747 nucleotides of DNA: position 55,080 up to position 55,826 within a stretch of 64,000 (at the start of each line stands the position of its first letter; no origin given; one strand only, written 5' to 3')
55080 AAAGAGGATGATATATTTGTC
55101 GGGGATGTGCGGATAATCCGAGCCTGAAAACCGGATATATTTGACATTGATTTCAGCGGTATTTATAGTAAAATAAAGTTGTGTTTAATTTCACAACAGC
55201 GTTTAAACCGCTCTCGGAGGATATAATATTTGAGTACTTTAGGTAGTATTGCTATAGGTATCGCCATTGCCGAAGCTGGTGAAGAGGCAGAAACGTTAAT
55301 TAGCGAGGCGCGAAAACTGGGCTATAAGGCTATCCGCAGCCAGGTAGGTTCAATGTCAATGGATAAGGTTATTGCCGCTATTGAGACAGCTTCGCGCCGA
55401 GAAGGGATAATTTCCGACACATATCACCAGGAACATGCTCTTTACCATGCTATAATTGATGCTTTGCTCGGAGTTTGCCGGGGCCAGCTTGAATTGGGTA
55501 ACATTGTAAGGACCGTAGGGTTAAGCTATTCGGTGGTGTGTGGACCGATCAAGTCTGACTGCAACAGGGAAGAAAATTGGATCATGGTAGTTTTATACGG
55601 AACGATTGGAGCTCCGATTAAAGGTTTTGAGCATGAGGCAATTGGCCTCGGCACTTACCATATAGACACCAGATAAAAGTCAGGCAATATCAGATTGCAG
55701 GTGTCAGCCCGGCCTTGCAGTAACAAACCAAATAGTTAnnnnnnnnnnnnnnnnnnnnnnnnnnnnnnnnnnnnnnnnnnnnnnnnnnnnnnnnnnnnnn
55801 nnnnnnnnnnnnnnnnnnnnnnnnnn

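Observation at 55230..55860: HutP homolog placed directly upstream of iorAB, with HutP-type NAG-N4 triplet arrays over a terminator-like hairpin in the intervening leader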

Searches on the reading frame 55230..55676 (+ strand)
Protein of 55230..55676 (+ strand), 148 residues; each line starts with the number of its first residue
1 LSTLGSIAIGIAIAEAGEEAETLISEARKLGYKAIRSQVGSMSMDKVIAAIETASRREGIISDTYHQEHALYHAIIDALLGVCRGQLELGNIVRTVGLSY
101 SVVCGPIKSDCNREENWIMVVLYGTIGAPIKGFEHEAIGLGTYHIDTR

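Call 5: search_protein_families(library=pfam, proteins=[window:55230-55676:+])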
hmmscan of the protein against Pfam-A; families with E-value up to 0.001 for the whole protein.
window:55230-55676:+ (148 aa): 1 family
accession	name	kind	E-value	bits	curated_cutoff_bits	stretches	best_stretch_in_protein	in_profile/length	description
PF09021.16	HutP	-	2.4e-25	89.7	25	1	5-142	2-127/128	HutP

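Call 6: search_protein_families(library=ncbifam, proteins=[window:55230-55676:+])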
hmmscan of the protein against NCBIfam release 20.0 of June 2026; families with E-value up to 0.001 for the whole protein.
window:55230-55676:+ (148 aa): 1 family
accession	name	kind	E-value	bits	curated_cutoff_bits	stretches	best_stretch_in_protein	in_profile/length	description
NF002838.1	PRK03065.1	equivalog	2.2e-48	164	155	1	3-145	7-147/147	histidine utilization transcription antiterminator HutP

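Call 11: find_homologous_proteins(query=window:55230-55676:+)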
Query window:55230-55676:+ (148 aa): 273 proteins with E <= 0.001 among 314 candidates; the best 120 are listed.
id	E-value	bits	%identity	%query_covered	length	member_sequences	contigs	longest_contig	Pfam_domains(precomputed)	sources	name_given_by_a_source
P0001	5.6e-90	316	100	100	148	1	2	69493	PF09021.17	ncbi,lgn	-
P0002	2.0e-87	308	98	100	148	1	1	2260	PF09021.17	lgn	-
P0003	3.4e-86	304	96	100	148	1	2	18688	PF09021.17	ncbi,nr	ncbi:MAG: HutP family protein [Bacillota bacterium]|nr:hut operon transcriptional regulator HutP [Ba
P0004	6.9e-86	303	95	100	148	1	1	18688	PF09021.17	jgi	-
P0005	1.0e-83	296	93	100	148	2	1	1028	PF09021.17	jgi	-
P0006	2.9e-81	288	89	100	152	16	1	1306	PF09021.17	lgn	-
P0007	1.2e-76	273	85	100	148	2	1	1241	PF09021.17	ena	-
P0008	1.8e-75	269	84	100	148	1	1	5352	PF09021.17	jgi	-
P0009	1.9e-58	214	68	98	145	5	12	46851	PF09021.17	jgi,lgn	jgi:hut operon positive regulatory protein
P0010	3.3e-53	197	62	98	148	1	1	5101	PF09021.17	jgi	-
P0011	7.1e-52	193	61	98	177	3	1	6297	PF09021.17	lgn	-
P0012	3.6e-50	187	60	98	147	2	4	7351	PF09021.17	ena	-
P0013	8.5e-49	183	59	98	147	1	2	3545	PF09021.17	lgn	-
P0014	3.1e-48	181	63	98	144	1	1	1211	PF09021.17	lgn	-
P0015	3.9e-48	181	58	98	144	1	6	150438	PF09021.17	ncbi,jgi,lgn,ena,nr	ncbi:MAG: hut operon transcriptional regulator HutP [Dethiobacter sp.]|jgi:hut operon positive regul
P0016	4.3e-48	181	63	98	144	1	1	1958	PF09021.17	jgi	jgi:hut operon positive regulator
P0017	6.7e-48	180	60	98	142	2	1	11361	PF09021.17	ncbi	-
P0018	6.9e-48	180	58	98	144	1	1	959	PF09021.17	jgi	jgi:hut operon positive regulatory protein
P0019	8.9e-48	180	59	98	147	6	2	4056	PF09021.17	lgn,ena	-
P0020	1.3e-47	179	57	98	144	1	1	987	PF09021.17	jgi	jgi:hut operon positive regulatory protein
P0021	1.6e-47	179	63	98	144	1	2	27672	PF09021.17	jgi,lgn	jgi:hut operon positive regulator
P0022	5.0e-47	177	57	98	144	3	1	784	PF09021.17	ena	-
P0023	5.5e-46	174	56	98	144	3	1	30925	PF09021.17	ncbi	-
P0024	5.6e-45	171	55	98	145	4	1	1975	PF09021.17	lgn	-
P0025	8.7e-45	170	58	98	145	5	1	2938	PF09021.17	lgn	-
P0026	7.3e-44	167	57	98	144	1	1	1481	PF09021.17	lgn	-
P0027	9.9e-44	167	57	100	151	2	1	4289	PF09021.17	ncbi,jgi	-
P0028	2.1e-43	166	54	98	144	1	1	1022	PF09021.17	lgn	-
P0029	2.1e-43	166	55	98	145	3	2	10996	PF09021.17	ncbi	-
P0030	2.8e-43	165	53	97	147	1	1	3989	PF09021.17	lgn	-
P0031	4.3e-43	165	56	98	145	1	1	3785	PF09021.17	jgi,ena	jgi:hut operon positive regulator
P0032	9.6e-43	163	54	97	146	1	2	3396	PF09021.17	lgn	-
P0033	3.5e-42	162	52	97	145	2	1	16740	PF09021.17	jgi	-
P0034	4.5e-42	161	54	98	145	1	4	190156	PF09021.17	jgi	jgi:hut operon positive regulatory protein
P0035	7.6e-42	160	55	98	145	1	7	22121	PF09021.17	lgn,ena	-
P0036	1.4e-41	160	54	98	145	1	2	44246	PF09021.17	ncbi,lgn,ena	-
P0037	1.4e-41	160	53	97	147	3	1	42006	PF09021.17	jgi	jgi:hut operon positive regulator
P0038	1.4e-41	160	57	98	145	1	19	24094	PF09021.17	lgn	-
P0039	2.2e-41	159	55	98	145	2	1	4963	PF09021.17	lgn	-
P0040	2.4e-41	159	53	98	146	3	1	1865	PF09021.17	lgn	-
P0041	2.6e-41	159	53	98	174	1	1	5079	PF09021.17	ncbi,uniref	ncbi:HutP family protein [Desulfofundulus sp.]|uniref:HutP family protein n=1 Tax=Desulfofundulus sp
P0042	2.8e-41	159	55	98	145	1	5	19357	PF09021.17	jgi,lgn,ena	-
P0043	3.4e-41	158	52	97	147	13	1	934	PF09021.17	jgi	-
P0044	5.4e-41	158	53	98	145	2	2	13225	PF09021.17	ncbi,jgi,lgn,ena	-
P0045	6.1e-41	158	54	98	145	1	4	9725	PF09021.17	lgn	-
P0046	6.4e-41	158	52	98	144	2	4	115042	PF09021.17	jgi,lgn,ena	jgi:hut operon positive regulator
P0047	8.1e-41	157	54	98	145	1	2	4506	PF09021.17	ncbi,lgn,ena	-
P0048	8.1e-41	157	52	97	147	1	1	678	PF09021.17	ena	-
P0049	8.1e-41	157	53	94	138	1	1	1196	PF09021.17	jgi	jgi:hut operon positive regulator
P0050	9.2e-41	157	53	98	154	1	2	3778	PF09021.17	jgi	jgi:hut operon positive regulator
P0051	1.9e-40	156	52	98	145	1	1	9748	PF09021.17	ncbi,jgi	-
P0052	2.1e-40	156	53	98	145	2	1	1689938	PF09021.17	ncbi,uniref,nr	ncbi:hut operon transcriptional regulator HutP [Desulfofundulus sp. TPOSR]|uniref:HutP family protei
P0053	2.2e-40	156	50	97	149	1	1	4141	PF09021.17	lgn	-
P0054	2.5e-40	156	50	97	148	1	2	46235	PF09021.17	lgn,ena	-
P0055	3.0e-40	155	54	98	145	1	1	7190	PF09021.17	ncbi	-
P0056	4.0e-40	155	52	97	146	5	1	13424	PF09021.17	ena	-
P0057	4.1e-40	155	49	96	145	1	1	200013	PF09021.17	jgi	-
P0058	4.3e-40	155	53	98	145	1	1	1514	PF09021.17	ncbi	-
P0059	5.3e-40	155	50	97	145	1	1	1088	PF09021.17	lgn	-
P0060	5.3e-40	155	50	98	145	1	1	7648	PF09021.17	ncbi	ncbi:MAG: HutP family protein [Dehalobacterium sp.]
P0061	5.5e-40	154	53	98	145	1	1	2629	PF09021.17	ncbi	-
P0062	5.6e-40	154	52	97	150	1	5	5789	PF09021.17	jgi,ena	-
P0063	5.8e-40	154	56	98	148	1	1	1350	PF09021.17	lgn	-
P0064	9.6e-40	154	51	98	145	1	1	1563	PF09021.17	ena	-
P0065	1.1e-39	154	54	97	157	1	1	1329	PF09021.17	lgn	-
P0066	1.8e-39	153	51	97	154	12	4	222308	PF09021.17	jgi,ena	jgi:hut operon positive regulator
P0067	1.9e-39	153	52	98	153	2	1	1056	PF09021.17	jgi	jgi:hut operon positive regulator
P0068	5.1e-39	151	56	85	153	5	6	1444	PF09021.17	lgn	-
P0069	5.1e-39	151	53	97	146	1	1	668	PF09021.17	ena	-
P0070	6.6e-39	151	53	97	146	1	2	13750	PF09021.17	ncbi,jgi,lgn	-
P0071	7.2e-39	151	52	97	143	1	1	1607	PF09021.17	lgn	-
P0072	7.7e-39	151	50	97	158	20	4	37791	PF09021.17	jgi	jgi:hut operon positive regulator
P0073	8.2e-39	151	53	98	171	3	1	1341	PF09021.17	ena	-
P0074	9.1e-39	151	48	98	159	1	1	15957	PF09021.17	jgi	-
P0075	9.4e-39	150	51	97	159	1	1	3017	PF09021.17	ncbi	-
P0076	1.3e-38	150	54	97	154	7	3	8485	PF09021.17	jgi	jgi:hut operon positive regulator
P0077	1.3e-38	150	53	98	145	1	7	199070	PF09021.17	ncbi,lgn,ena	-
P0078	1.4e-38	150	52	98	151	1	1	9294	PF09021.17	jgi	jgi:hut operon positive regulator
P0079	1.6e-38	150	50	97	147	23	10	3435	PF09021.17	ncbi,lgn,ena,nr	ncbi:MAG: HutP family protein [Thermacetogeniaceae bacterium]|nr:hut operon transcriptional regulato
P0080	1.8e-38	150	52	98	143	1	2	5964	PF09021.17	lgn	-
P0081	3.2e-38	149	51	98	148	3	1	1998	PF09021.17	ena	-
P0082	3.2e-38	149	54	97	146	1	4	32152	PF09021.17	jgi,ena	jgi:hut operon positive regulator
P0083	4.0e-38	148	52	97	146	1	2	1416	PF09021.17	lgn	-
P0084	5.0e-38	148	60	77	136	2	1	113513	PF09021.17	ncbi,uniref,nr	ncbi:HutP family protein [Desulfotomaculum copahuensis]|uniref:Hut operon positive regulatory protei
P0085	5.8e-38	148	48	98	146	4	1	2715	PF09021.17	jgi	jgi:hut operon positive regulatory protein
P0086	5.9e-38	148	54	86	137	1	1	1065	PF09021.17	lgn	-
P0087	7.0e-38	148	53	96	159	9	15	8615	PF09021.17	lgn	-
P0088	9.6e-38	147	51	97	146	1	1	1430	PF09021.17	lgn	-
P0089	1.0e-37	147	51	97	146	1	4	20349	PF09021.17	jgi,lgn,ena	-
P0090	1.4e-37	147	51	97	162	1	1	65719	PF09021.17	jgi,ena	-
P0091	1.6e-37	146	53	97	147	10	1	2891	PF09021.17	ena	-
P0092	2.0e-37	146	49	97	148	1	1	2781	PF09021.17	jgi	-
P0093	2.5e-37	146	52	96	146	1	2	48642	PF09021.17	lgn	-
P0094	3.6e-37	145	56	85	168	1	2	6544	PF09021.17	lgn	-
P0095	3.7e-37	145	51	98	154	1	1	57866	PF09021.17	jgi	-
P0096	3.9e-37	145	56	84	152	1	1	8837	PF09021.17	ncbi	-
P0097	3.9e-37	145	51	91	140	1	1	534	PF09021.17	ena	-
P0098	5.0e-37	145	50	88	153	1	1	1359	PF09021.17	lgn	-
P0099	8.9e-37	144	51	98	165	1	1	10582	PF09021.17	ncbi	ncbi:MAG: HutP family protein [Bacteroidota bacterium]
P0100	9.0e-37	144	52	87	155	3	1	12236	PF09021.17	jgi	-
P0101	9.4e-37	144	47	98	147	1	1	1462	PF09021.17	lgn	-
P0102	1.0e-36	144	50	98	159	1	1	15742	PF09021.17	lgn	-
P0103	1.1e-36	144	52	98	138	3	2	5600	PF09021.17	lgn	-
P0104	1.3e-36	144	52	97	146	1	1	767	PF09021.17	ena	-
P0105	1.7e-36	143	46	98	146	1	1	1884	PF09021.17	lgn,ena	-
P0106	2.8e-36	142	51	85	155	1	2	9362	PF09021.17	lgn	-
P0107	3.0e-36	142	49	97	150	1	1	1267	PF09021.17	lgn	-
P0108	3.1e-36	142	53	97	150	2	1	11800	PF09021.17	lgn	-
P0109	4.0e-36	142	50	96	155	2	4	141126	PF09021.17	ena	-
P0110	4.4e-36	142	50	97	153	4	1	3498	PF09021.17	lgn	-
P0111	4.4e-36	142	58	77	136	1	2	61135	PF09021.17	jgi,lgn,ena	-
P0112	5.9e-36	141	59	73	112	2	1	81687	PF09021.17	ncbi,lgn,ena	-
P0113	6.1e-36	141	50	93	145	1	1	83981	PF09021.17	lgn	-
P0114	6.9e-36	141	51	98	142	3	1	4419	PF09021.17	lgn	-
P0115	1.3e-35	140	59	78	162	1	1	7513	PF09021.17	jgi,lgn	jgi:hut operon positive regulator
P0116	1.5e-35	140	50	81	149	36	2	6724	PF09021.17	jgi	-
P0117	1.8e-35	140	51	98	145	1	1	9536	PF09021.17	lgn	-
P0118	2.5e-35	139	52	98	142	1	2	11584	PF09021.17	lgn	-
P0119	2.9e-35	139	50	96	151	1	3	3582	PF09021.17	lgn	-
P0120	3.7e-35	139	48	96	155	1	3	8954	PF09021.17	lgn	-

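Call 13: find_related_loci(query=A1, collection=genome_contigs, flank=6000)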
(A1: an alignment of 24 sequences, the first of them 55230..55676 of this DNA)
Query A1 (148 aa) in genome_contigs; peptide patterns used: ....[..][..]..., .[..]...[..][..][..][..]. (x = any residue, [..] = any of these).
454 stretches matched a pattern; 427 encode a relative of the query (tblastn E <= 1e-3); the best 80 are kept; 80 distinct loci.
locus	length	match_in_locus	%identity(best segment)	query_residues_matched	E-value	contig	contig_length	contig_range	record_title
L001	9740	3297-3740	95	1-148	1e-91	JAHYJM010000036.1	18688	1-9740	MAG: Bacillota bacterium isolate KA22 NODE_1516_length_18688_cov_4.919078, whole genome shotgun sequence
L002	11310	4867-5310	85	1-148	2e-82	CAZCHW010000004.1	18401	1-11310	MAG TPA_asm: uncultured Syntrophomonadaceae bacterium isolate SRP241326_co3_172 genome assembly, contig: NODE_4053_lengt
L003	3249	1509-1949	59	1-147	3e-56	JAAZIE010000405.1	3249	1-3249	MAG: Bacillota bacterium isolate AS19jrsBPTG_13 38309_AS19, whole genome shotgun sequence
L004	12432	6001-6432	58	1-145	8e-54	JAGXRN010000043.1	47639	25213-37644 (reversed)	MAG: Dethiobacter sp. isolate CROMO_A_105 c_000000564118, whole genome shotgun sequence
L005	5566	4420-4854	60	1-145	5e-52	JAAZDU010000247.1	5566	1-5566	MAG: Bacillota bacterium isolate AS09scLD_187 273414_AS09, whole genome shotgun sequence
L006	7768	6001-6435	55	1-145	9e-49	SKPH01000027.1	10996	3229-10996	MAG: Syntrophomonadaceae bacterium isolate CSSed162cmA_365R1 CSSed16-2cmA-20802, whole genome shotgun sequence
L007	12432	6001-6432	55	1-145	2e-48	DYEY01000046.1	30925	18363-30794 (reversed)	MAG TPA_asm: Dethiobacter sp. isolate Tomsk_2_55_21 Tomsk_k141_47512, whole genome shotgun sequence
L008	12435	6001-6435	53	1-145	3e-48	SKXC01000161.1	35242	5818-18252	MAG: Syntrophomonadaceae bacterium isolate CSSed162cmB_227 CSSed16-2cmB-1493, whole genome shotgun sequence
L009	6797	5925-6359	53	1-145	2e-47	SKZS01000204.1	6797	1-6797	MAG: Syntrophomonadaceae bacterium isolate CSSed162cmB_344 CSSed16-2cmB-52349, whole genome shotgun sequence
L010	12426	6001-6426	53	3-145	4e-47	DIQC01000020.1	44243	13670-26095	MAG TPA_asm: Thermacetogenium sp. UBA5472 UBA5472_contig_6833, whole genome shotgun sequence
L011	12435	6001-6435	54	1-145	3e-47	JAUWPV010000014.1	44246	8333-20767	MAG: Bacillota bacterium isolate CSMAG_2485 CSMAG_2485_k141_1098012_length_44246_cov_27.5526, whole genome shotgun seque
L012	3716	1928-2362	53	1-145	1e-46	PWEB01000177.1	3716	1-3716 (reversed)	MAG: Syntrophomonadaceae bacterium isolate T1Sed10_93 T1-Sed10-C34696, whole genome shotgun sequence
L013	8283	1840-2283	52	1-148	5e-47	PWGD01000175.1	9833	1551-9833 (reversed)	MAG: Syntrophomonadaceae bacterium isolate T1Sed10_2 T1-Sed10-C8023, whole genome shotgun sequence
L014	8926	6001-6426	52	3-145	5e-47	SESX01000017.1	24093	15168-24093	MAG: Candidatus Acetocimmeria pyornia isolate JdFRolivine-5 17, whole genome shotgun sequence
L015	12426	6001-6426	53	3-145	1e-46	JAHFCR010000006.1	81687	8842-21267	MAG: Peptococcaceae bacterium isolate nzgw226 NODE_370_length_81688_cov_6.852232, whole genome shotgun sequence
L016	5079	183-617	53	1-145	2e-46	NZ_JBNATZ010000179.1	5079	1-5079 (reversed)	MAG: Desulfofundulus sp. isolate Kamch4342-3A-MB-06 bin6.fa-179, whole genome shotgun sequence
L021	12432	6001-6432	52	1-145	4e-46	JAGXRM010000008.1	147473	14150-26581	MAG: Clostridiales bacterium isolate CROMO_A_104 c_000000141618, whole genome shotgun sequence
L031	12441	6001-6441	51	1-147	3e-45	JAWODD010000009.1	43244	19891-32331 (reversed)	MAG: Bacillota bacterium isolate BLK5-2.bin.114 k191_623601, whole genome shotgun sequence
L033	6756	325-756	51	3-145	8e-45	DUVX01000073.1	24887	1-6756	MAG TPA_asm: Bacillota bacterium isolate AS08sgBPME_77 105590_AS08, whole genome shotgun sequence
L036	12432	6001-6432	54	1-145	2e-44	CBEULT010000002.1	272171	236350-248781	MAG TPA_asm: uncultured Thermoactinomyces sp. isolate SRR13515397_maxbin2_1 genome assembly, contig: ERZ25510992.2, whol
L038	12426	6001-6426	50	3-145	4e-44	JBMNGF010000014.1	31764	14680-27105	MAG: Syntrophaceticus sp. isolate SBF912LR0HQ0155 contig_3199, whole genome shotgun sequence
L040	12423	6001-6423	51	2-144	6e-44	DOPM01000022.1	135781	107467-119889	MAG TPA_asm: Desulfosporosinus sp. isolate UBA8487 contig_174, whole genome shotgun sequence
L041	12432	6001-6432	54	1-145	6e-44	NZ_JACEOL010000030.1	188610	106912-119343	Thermoactinomyces mirandus strain AMNI-1 contig_29_(1..188610)_consensus, whole genome shotgun sequence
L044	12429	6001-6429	51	1-145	1e-43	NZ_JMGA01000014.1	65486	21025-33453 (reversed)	Desulfosporosinus sp. HMP52 Desulfosporosinus_HMP51_contig_14, whole genome shotgun sequence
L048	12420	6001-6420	49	1-141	3e-43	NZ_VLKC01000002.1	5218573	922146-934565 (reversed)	Sporomusa sp. KB1 SalpaDRAFT_Scaffold1.2, whole genome shotgun sequence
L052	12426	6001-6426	51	1-145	2e-43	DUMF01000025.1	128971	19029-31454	MAG TPA_asm: Bacillota bacterium isolate AS04akNAM_41 54042_AS04, whole genome shotgun sequence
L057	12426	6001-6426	51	2-145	2e-43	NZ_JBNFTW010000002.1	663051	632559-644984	Desulfosporosinus sp. SYSU MS00001 NODE_2_length_663051_cov_34.473638, whole genome shotgun sequence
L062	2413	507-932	50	3-145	1e-43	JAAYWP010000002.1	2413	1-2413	MAG: Syntrophomonadaceae bacterium isolate AS4GglBPBL_35 280_AS4G, whole genome shotgun sequence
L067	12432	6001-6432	48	1-145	4e-43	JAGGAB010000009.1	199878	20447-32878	MAG: Bacillota bacterium isolate CTSoil_079 scaffold_27, whole genome shotgun sequence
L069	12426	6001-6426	48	3-145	2e-42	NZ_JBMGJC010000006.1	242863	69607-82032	Pelotomaculum propionicicum strain C1 NODE_34_length_242863_cov_15.130117, whole genome shotgun sequence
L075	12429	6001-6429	46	2-145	4e-42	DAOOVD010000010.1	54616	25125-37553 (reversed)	MAG TPA_asm: Bacillota bacterium isolate AMR_MDS_2450 NODE_369_length_54616_cov_6.230366, whole genome shotgun sequence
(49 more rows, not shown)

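Call 14: find_encoding_contigs(protein=P0003, flank=8000, max_places=3)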
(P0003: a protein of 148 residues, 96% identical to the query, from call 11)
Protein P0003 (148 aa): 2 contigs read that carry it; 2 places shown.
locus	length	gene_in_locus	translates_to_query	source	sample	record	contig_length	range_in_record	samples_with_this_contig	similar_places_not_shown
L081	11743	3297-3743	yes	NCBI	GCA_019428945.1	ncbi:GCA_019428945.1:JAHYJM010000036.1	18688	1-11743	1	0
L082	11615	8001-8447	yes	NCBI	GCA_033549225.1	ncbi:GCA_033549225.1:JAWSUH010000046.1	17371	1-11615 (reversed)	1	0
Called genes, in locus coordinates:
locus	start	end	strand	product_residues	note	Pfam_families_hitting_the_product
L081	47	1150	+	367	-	PF00155:Aminotran_1_2, PF00266:Aminotran_5 (weak)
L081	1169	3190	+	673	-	PF02629:CoA_binding, PF13380:CoA_binding_2, PF13607:Succ_CoA_lig, PF19045:Ligase_CoA_2 (weak), PF13549:ATP-grasp_5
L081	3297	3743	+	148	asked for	PF09021:HutP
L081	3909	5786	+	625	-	PF01855:POR_N, PF02775:TPP_enzyme_C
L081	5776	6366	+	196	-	PF01558:POR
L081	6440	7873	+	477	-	PF06253:MTTB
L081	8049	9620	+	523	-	PF00496:SBP_bac_5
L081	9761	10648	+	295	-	PF12911:OppC_N, PF00528:BPD_transp_1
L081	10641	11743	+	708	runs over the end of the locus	PF00005:ABC_tran, PF01078:Mg_chelatase (faint), PF02463:SMC_N (weak), PF13191:AAA_16 (faint), PF13555:AAA_29 (faint), PF08352:oligo_HPY, PF00005:ABC_tran, PF08352:oligo_HPY, +4 more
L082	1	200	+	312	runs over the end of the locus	PF00892:EamA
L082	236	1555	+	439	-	PF01306:LacY_symp (weak), PF07690:MFS_1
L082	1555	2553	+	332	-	PF01208:URO-D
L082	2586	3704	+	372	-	PF13484:Fer4_16, PF13646:HEAT_2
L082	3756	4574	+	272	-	PF05853:BKACE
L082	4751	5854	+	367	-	PF00155:Aminotran_1_2, PF00266:Aminotran_5 (weak)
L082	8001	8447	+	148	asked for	PF09021:HutP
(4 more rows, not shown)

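Call 15: find_encoding_contigs(protein=P0009, flank=8000, max_places=4)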
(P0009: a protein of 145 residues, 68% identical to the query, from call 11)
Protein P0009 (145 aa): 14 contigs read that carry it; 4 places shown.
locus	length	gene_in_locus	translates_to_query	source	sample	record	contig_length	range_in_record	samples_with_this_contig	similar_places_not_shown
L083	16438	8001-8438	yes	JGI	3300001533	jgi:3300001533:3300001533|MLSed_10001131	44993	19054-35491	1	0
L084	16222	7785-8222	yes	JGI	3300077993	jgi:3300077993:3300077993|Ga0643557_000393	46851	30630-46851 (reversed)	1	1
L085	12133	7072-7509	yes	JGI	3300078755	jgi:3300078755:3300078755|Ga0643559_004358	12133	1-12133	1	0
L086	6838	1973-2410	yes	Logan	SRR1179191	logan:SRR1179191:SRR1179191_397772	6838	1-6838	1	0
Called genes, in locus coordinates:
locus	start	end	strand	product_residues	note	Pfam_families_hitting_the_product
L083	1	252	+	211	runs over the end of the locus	PF02607:B12-binding_2, PF02310:B12-binding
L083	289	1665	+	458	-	PF05369:MtmB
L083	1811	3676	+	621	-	PF01855:POR_N, PF02776:TPP_enzyme_N (faint), PF02775:TPP_enzyme_C, PF00037:Fer4 (faint)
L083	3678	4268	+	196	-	PF01558:POR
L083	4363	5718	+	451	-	PF00202:Aminotran_3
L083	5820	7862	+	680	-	PF02629:CoA_binding (weak), PF13380:CoA_binding_2, PF13607:Succ_CoA_lig, PF19045:Ligase_CoA_2 (weak), PF13549:ATP-grasp_5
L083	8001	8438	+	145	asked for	PF09021:HutP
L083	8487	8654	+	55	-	-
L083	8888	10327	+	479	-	PF06253:MTTB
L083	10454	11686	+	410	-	PF03453:MoeA_N, PF00994:MoCF_biosynth, PF03454:MoeA_C (weak)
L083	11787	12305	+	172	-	PF12837:Fer4_6 (weak), PF13247:Fer4_11, PF12838:Fer4_7, PF13187:Fer4_9 (weak), PF25160:LdpA_Fe-S-bd (weak), PF12797:Fer4_2 (weak), PF00037:Fer4 (weak), PF12837:Fer4_6 (weak), +4 more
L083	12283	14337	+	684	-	PF04879:Molybdop_Fe4S4, PF00384:Molybdopterin, PF01568:Molydop_binding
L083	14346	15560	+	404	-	PF03486:HI0933_like (faint), PF07992:Pyr_redox_2, PF00070:Pyr_redox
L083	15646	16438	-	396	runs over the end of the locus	PF07969:Amidohydro_3 (weak), PF01979:Amidohydro_1, PF07969:Amidohydro_3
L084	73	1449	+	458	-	PF05369:MtmB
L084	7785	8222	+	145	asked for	PF09021:HutP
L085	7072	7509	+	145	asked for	PF09021:HutP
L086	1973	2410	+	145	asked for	PF09021:HutP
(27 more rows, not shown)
